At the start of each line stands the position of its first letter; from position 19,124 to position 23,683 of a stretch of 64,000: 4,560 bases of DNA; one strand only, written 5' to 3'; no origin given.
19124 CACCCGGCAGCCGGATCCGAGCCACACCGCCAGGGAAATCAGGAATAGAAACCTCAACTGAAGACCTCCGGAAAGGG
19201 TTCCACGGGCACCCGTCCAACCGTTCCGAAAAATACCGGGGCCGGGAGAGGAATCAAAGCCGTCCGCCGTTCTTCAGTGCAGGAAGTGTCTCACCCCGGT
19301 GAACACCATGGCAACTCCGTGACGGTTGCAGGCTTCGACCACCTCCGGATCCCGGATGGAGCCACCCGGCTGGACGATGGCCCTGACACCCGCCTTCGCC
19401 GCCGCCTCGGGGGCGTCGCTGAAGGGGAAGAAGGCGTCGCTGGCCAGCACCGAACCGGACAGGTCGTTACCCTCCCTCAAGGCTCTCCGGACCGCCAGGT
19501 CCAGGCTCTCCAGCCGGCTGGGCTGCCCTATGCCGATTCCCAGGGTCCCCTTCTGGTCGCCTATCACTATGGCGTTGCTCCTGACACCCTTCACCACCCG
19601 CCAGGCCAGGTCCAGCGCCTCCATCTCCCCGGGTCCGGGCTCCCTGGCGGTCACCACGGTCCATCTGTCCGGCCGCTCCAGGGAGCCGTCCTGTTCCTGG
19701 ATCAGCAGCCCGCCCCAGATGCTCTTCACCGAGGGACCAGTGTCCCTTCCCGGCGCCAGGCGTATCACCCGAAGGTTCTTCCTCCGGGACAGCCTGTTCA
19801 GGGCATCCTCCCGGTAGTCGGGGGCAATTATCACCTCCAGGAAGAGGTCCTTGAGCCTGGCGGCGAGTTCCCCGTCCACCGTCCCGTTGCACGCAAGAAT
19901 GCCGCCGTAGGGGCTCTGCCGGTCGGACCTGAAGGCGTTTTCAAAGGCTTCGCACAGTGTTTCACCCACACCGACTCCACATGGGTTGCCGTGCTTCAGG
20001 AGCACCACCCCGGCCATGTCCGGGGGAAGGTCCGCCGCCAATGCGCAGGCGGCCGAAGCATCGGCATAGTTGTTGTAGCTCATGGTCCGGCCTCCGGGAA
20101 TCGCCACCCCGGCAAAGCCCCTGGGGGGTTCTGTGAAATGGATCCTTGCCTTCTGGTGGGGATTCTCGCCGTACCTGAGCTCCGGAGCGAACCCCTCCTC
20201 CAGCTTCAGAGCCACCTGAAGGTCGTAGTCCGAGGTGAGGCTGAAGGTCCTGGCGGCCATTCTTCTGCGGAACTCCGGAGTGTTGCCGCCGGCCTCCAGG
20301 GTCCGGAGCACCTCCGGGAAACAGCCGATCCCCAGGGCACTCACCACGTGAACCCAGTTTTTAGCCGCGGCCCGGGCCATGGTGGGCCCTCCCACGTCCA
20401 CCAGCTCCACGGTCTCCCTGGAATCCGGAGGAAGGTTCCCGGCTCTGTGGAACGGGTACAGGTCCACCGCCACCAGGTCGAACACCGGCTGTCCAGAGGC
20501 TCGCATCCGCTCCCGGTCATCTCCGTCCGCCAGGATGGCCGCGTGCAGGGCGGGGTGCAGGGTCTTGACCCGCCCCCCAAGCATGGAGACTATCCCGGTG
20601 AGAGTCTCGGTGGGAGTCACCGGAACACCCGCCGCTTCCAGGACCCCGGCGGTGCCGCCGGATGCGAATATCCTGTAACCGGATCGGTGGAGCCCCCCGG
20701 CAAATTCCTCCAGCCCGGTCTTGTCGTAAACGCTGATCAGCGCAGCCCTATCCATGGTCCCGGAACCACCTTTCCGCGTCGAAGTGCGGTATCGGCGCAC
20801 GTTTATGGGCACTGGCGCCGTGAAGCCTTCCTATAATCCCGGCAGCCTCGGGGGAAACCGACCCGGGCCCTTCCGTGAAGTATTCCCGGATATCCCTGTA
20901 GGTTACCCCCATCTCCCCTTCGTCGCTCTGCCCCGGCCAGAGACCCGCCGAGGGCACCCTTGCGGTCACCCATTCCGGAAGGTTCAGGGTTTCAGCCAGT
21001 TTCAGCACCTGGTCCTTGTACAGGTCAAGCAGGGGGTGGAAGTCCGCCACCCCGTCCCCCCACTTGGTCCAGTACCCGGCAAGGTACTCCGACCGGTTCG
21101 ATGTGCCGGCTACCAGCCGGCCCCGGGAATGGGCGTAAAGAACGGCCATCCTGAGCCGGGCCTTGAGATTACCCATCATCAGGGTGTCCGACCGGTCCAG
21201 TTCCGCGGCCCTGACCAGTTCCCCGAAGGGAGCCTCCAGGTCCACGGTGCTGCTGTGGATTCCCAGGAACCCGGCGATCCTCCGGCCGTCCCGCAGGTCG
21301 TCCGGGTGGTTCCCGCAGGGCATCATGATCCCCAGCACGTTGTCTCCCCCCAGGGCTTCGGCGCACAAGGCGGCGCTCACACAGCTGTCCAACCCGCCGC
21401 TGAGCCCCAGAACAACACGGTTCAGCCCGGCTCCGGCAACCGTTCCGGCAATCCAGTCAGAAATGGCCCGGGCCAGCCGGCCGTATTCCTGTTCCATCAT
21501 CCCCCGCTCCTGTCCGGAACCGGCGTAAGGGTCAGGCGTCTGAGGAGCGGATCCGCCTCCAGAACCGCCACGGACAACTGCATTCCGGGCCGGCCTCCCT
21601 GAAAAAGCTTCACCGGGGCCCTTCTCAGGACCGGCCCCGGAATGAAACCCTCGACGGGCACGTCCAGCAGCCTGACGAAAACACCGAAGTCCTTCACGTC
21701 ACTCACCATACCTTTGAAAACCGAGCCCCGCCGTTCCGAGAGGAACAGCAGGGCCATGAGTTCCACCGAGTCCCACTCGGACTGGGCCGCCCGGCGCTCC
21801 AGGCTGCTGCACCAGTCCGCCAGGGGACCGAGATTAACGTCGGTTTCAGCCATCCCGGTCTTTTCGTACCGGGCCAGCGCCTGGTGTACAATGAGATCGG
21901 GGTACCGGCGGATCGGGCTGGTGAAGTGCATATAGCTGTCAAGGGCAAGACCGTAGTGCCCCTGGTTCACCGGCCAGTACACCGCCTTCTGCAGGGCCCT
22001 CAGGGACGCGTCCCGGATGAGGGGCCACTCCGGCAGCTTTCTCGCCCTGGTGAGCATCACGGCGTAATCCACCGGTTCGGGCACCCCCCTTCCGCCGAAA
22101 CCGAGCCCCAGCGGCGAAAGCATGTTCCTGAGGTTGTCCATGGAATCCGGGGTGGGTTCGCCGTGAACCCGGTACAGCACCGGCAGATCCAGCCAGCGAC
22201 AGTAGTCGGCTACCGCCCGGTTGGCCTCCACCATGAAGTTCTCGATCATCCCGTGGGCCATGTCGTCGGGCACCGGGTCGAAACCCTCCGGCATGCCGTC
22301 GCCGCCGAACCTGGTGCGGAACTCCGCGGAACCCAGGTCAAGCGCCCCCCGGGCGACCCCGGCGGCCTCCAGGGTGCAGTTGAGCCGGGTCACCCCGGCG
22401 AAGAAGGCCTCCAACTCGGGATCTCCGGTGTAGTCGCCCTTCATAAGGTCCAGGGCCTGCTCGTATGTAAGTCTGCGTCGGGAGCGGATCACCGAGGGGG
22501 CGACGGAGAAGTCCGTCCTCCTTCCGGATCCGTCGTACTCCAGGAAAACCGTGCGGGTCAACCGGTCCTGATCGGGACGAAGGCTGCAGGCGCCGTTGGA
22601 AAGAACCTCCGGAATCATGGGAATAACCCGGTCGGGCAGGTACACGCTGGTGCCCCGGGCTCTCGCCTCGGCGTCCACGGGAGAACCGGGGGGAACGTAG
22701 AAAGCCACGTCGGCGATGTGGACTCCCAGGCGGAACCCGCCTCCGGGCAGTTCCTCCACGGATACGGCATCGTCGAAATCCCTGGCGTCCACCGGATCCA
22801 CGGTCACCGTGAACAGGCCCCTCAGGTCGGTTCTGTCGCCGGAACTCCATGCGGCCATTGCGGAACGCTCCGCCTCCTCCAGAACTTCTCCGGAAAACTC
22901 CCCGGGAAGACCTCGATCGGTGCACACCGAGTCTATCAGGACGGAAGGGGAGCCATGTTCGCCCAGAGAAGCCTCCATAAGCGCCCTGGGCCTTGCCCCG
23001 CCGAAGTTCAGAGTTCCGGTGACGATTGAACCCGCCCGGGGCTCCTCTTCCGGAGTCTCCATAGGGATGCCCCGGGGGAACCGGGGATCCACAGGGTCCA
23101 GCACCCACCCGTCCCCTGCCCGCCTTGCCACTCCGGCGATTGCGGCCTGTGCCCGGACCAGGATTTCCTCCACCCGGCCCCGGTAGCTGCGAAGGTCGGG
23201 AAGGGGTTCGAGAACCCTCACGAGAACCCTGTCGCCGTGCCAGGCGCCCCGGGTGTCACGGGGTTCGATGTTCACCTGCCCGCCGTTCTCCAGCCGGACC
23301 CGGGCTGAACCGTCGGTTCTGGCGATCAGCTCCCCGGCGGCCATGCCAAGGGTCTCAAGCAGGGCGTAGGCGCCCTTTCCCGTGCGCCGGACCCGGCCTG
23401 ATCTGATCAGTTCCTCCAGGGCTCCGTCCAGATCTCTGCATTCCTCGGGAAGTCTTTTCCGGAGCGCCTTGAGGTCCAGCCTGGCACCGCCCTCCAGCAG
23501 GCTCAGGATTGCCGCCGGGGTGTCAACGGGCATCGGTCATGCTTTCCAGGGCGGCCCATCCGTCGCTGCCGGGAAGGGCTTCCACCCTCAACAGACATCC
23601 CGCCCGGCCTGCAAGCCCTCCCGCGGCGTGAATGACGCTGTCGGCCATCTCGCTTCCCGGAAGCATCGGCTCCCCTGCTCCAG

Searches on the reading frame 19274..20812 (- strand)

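Call 57: search_protein_families(library=pfam, proteins=[window:19274-20812:-], max_evalue=0.00001)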
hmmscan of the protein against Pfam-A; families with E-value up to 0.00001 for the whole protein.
window:19274-20812:- (512 aa): 2 families
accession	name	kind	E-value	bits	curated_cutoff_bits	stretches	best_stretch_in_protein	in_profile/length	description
PF01808.24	AICARFT_IMPCHas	-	6e-83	279.3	25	1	149-442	1-310/311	AICARFT/IMPCHase bienzyme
PF02142.27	MGS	-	1.2e-10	41.8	24.1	1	34-144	2-94/94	MGS-like domain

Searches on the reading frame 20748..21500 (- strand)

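Call 57: search_protein_families(library=pfam, proteins=[window:20748-21500:-], max_evalue=0.00001)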
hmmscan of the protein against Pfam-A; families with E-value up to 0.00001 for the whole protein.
window:20748-21500:- (250 aa): 2 families
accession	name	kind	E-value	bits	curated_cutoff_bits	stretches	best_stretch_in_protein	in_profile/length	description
PF02540.23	NAD_synthase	-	1e-59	202.1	21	1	11-209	3-203/242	NAD synthase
PF03054.22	tRNA_Me_trans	-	1.1e-06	28.8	20.6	0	28-97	2-81/202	tRNA methyl transferase HUP domain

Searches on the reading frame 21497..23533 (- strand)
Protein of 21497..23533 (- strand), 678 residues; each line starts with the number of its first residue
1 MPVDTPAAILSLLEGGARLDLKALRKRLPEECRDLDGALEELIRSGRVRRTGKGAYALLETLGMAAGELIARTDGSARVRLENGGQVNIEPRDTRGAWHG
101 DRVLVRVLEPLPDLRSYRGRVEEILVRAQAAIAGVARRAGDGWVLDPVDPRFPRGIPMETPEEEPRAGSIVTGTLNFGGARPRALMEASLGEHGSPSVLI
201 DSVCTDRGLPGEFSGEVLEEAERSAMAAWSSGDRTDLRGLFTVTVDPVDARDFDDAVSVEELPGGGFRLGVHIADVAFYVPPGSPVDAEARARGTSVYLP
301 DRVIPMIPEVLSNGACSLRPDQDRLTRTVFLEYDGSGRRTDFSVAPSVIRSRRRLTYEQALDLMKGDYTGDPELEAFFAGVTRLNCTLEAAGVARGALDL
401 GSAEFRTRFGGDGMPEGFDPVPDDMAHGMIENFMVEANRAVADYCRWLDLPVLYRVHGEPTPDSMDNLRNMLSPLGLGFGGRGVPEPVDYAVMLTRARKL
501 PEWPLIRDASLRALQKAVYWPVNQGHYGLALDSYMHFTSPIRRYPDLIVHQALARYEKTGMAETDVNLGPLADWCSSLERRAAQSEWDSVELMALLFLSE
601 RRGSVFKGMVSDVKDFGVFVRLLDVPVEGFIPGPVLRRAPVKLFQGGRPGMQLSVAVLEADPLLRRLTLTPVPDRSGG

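Call 57: search_protein_families(library=pfam, proteins=[window:21497-23533:-], max_evalue=0.00001)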
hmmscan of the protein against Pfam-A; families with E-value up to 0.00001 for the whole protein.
window:21497-23533:- (678 aa): 3 families
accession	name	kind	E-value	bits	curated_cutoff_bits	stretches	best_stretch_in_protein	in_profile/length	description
PF00773.25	RNB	-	5.4e-91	305.7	29.3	1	234-556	1-323/326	RNB domain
PF17876.7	CSD2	-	1.2e-06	29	26.2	0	87-128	13-53/74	Cold shock domain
PF00575.29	S1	-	3e-06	28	22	1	603-634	5-35/74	S1 RNA binding domain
